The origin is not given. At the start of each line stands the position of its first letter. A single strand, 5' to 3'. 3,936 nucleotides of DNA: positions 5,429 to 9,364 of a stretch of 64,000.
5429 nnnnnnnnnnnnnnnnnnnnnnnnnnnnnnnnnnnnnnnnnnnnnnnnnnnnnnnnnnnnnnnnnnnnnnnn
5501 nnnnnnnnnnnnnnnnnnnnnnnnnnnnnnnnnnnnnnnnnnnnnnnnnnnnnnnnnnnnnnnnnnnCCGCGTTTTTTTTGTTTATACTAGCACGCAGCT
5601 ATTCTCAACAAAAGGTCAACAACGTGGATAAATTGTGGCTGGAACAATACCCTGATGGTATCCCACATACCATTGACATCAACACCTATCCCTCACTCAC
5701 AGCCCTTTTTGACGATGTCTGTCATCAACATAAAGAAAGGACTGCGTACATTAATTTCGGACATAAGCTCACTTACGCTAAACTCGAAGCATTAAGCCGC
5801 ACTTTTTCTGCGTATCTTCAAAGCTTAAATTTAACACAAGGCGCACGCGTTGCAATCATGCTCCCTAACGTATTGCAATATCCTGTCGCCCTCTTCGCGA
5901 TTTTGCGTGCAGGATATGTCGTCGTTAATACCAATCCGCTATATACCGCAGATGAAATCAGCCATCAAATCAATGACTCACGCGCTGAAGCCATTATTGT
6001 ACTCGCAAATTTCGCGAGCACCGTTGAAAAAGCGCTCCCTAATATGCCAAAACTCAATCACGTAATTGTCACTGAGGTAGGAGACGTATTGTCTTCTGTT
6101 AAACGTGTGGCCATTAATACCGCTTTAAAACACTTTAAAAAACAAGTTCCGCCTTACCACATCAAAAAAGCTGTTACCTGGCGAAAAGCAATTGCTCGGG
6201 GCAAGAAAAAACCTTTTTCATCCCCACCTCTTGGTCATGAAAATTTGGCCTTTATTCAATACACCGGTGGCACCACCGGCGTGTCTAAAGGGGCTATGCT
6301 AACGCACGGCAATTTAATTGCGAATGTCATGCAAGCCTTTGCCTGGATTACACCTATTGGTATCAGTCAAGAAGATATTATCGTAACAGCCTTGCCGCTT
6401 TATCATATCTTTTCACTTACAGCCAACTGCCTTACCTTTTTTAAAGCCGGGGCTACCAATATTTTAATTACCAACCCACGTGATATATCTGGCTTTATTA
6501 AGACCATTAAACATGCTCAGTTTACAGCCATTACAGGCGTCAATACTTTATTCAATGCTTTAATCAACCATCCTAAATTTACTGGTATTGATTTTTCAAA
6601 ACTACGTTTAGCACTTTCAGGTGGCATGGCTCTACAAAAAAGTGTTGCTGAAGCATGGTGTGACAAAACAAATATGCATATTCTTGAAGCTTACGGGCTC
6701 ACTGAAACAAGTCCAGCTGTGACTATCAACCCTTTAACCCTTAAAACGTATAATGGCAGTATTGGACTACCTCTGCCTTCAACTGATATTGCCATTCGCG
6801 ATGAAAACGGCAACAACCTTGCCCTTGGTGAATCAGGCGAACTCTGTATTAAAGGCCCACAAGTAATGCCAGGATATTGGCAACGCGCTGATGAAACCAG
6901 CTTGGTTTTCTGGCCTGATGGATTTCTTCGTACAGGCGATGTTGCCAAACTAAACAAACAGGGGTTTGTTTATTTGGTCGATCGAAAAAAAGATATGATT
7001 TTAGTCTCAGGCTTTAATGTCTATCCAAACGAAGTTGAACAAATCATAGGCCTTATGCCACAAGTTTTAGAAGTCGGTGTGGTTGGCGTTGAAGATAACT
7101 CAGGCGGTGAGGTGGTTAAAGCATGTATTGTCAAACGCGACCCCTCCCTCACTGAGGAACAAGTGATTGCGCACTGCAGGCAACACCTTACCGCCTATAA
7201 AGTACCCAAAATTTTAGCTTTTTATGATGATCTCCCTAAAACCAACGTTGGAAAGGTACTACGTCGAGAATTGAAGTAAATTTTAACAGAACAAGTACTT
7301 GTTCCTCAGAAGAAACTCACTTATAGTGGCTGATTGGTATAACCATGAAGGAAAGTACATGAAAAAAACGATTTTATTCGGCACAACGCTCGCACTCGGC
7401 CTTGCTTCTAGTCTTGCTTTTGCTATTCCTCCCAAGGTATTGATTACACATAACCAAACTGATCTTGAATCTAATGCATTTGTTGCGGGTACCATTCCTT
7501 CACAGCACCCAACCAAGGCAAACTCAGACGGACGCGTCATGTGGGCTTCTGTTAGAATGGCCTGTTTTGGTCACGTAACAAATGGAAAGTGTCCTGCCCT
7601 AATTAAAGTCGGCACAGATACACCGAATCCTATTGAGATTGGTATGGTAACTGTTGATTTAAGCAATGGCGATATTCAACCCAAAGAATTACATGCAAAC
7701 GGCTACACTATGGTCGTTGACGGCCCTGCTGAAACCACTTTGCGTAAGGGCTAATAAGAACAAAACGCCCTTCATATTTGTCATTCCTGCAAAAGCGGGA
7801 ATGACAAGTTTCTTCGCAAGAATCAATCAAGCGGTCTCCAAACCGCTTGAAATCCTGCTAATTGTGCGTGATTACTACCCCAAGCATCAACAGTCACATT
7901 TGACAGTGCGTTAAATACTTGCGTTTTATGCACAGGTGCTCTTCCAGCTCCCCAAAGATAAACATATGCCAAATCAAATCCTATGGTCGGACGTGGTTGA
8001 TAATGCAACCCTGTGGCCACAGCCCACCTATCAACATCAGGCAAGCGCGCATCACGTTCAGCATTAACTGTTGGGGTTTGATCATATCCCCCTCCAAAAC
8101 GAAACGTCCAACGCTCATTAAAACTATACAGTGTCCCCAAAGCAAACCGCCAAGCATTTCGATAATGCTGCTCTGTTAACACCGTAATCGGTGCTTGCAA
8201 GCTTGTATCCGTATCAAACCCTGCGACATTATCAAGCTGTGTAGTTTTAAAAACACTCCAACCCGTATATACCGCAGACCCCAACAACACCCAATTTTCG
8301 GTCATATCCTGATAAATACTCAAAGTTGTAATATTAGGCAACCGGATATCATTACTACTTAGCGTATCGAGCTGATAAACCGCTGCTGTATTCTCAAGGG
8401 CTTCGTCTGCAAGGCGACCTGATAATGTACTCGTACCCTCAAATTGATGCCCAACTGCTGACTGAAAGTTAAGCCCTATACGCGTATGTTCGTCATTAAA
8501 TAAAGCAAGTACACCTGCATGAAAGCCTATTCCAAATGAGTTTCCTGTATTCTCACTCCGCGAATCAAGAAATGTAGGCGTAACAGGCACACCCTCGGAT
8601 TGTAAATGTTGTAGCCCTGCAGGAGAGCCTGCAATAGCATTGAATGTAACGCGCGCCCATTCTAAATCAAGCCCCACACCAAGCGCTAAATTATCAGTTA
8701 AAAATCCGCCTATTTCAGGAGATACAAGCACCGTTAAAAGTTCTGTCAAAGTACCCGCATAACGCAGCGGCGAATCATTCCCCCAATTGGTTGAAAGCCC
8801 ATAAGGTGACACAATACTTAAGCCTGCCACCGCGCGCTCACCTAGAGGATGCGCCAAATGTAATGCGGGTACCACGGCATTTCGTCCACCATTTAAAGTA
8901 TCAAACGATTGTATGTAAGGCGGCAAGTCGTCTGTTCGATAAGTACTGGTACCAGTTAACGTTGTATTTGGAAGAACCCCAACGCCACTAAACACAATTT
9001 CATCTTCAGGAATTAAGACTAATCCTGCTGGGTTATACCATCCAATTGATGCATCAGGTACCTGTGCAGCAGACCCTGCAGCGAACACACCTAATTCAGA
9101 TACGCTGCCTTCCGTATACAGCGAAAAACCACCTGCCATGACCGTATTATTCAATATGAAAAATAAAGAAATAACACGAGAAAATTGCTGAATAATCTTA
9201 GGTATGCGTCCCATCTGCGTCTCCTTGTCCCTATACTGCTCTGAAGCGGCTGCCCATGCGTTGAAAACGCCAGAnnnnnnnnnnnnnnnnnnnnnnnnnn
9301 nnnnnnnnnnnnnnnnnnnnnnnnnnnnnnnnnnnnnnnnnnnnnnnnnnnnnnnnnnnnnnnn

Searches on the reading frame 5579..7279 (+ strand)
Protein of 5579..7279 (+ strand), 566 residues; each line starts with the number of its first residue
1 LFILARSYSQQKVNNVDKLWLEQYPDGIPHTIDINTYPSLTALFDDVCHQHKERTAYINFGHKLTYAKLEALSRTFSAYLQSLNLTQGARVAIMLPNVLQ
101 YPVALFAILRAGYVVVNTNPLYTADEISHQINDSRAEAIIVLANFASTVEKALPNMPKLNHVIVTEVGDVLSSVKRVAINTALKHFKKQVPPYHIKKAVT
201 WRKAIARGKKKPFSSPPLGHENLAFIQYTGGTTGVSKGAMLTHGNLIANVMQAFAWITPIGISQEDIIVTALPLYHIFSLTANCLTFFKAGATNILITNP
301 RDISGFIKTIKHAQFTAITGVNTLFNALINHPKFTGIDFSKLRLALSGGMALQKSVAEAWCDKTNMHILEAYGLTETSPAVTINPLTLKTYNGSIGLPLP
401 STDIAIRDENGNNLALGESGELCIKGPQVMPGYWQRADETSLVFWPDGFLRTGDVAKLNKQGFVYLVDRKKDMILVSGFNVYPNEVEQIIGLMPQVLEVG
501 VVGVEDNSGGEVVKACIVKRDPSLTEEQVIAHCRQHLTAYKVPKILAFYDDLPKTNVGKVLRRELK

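Call 66: search_protein_families(library=pfam, proteins=[window:5579-7279:+], max_evalue=0.00001)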
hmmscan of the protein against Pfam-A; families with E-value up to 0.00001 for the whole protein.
window:5579-7279:+ (566 aa): 2 families
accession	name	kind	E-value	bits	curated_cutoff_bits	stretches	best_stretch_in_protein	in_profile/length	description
PF00501.34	AMP-binding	-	2.3e-97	326.7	29.9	1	44-434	1-384/384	AMP-binding enzyme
PF13193.12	AMP-binding_C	-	1.2e-17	65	24.5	1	485-559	1-76/76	AMP-binding enzyme C-terminal domain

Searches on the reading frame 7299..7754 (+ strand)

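Call 66: search_protein_families(library=pfam, proteins=[window:7299-7754:+], max_evalue=0.00001)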
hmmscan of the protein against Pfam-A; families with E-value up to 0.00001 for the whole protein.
window:7299-7754:+ (151 aa): 1 family
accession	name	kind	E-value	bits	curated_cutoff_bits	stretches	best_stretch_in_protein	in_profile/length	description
PF24268.1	NttC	-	1.1e-51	174.8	27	1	28-150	8-129/130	T2SS substrate NttC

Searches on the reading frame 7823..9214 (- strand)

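Call 66: search_protein_families(library=pfam, proteins=[window:7823-9214:-], max_evalue=0.00001)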
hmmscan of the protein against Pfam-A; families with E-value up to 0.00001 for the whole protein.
window:7823-9214:- (463 aa): 1 family
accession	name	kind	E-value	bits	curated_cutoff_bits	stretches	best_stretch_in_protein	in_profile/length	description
PF03349.22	Toluene_X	-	1.7e-67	228.2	29.7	1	23-457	6-417/421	Outer membrane protein transport protein (OMPP1/FadL/TodX)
